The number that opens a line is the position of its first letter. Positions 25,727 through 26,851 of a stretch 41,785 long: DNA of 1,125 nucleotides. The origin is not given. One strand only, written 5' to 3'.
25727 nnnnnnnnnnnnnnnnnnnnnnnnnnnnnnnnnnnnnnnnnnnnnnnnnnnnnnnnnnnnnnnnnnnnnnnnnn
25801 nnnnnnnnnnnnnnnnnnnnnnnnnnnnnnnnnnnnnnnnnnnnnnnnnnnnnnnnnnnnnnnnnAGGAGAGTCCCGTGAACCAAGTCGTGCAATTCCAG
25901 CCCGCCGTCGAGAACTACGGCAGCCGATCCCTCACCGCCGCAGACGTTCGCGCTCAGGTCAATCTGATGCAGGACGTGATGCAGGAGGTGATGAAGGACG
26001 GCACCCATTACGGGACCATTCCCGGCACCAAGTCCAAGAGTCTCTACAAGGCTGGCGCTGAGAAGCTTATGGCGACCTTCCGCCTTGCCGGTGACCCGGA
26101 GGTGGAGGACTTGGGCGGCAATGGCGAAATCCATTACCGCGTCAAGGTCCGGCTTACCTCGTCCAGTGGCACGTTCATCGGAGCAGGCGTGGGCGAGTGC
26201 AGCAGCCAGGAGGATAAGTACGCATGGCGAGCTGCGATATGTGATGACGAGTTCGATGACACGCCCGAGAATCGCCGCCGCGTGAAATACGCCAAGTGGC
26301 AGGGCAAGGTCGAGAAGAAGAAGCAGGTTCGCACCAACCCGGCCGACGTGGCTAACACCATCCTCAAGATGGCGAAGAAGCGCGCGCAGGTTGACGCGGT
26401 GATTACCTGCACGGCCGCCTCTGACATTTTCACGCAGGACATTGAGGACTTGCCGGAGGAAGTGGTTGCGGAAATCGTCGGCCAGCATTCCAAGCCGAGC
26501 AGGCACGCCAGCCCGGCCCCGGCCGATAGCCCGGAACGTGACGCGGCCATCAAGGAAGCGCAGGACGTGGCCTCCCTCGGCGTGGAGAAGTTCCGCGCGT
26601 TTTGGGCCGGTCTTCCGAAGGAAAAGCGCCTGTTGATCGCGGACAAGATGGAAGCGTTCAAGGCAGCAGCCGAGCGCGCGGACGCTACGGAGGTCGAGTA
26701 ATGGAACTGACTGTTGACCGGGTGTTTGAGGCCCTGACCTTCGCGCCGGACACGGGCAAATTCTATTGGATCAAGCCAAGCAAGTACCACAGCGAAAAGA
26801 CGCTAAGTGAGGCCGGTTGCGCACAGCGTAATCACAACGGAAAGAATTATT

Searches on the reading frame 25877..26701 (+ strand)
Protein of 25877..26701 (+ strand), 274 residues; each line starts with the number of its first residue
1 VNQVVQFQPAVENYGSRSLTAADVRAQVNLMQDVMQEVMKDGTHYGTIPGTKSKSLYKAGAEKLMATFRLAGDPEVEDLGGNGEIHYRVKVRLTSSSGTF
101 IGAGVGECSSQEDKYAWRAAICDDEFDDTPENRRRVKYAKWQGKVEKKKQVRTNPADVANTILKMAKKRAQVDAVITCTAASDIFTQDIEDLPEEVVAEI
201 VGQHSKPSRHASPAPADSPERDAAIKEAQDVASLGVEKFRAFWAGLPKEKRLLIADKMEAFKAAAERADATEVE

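Call 33: search_protein_families(library=phrogs, proteins=[window:25877-26701:+], max_evalue=0.001)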
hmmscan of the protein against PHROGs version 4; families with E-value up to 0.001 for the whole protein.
window:25877-26701:+ (274 aa): 1 family
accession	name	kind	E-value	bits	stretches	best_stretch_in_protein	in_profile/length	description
phrog_10048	-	unknown function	9.6e-47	160.5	1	24-202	28-179/273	-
